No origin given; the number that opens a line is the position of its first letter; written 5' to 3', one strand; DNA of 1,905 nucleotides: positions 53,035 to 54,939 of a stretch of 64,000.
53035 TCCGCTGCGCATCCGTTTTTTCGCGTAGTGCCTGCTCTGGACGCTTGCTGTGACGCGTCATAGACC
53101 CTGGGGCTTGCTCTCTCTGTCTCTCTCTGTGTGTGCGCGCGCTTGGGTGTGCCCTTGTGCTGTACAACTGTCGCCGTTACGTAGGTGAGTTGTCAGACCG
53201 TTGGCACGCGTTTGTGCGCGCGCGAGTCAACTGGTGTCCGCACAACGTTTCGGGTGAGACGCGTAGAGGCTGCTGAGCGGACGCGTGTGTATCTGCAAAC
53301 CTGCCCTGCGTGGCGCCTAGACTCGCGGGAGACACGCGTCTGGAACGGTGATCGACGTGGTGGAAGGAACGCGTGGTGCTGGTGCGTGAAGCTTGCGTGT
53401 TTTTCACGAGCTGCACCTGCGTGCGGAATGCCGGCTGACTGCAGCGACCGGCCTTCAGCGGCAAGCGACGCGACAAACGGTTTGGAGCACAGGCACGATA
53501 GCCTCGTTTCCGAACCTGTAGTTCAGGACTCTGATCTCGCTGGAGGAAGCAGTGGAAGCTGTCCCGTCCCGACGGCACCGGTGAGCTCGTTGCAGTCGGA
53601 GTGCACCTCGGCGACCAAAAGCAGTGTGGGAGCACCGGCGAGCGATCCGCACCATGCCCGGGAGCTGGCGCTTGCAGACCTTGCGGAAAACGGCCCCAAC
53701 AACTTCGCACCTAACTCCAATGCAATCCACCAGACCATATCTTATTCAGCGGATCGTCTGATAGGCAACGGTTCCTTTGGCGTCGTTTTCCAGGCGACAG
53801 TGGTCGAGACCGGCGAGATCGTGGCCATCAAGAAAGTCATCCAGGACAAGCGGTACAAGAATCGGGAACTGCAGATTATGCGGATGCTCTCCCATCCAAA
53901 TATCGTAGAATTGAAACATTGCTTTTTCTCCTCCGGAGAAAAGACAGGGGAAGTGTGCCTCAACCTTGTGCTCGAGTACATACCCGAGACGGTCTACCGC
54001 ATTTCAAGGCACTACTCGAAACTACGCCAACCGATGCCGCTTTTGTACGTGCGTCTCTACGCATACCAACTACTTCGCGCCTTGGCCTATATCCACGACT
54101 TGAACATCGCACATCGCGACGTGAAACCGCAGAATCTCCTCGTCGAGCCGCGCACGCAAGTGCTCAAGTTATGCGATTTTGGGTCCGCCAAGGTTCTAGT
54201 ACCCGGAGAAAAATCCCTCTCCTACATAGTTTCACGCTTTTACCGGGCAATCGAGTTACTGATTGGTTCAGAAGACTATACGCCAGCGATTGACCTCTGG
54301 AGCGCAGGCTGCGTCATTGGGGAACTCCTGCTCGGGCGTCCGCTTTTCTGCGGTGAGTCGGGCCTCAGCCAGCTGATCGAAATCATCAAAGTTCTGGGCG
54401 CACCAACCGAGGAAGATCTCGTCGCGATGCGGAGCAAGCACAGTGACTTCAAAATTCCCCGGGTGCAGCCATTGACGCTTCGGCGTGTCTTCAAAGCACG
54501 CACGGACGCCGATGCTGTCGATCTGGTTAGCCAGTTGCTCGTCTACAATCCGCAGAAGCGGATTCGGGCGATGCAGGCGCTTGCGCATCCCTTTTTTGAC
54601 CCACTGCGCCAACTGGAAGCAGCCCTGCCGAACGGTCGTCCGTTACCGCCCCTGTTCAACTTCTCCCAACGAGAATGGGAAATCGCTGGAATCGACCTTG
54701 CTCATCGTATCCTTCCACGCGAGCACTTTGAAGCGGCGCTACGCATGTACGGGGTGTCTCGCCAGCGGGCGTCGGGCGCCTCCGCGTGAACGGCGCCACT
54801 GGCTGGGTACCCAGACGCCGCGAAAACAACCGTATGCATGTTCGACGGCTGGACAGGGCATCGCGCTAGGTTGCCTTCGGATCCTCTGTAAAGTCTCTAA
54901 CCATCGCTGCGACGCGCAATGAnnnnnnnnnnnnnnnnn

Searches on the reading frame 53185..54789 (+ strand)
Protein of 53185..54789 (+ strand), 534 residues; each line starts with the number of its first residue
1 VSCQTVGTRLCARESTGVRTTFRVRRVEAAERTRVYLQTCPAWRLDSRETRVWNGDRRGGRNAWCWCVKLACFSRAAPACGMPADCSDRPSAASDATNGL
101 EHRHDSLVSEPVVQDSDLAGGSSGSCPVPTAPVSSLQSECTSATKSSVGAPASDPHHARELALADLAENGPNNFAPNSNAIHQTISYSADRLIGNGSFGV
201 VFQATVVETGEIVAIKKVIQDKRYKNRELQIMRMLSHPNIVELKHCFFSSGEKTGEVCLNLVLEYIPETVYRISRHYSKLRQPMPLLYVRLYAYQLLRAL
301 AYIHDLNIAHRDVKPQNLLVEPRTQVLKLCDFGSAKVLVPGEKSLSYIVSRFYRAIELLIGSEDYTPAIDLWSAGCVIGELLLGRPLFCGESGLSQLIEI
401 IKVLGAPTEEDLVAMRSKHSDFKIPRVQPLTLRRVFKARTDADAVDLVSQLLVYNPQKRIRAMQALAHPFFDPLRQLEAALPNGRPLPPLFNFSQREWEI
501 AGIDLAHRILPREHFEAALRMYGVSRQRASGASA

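Call 39: search_protein_families(library=pfam, proteins=[window:53185-54789:+], max_evalue=0.01)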
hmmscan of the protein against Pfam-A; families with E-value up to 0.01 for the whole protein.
window:53185-54789:+ (534 aa): 2 families
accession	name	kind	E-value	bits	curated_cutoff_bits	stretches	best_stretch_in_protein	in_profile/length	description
PF00069.31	Pkinase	-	8.8e-59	199.5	31.7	1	187-471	1-263/263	Protein kinase domain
PF07714.23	PK_Tyr_Ser-Thr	-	1.6e-21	77.2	23.1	1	190-382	4-198/258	Protein tyrosine and serine/threonine kinase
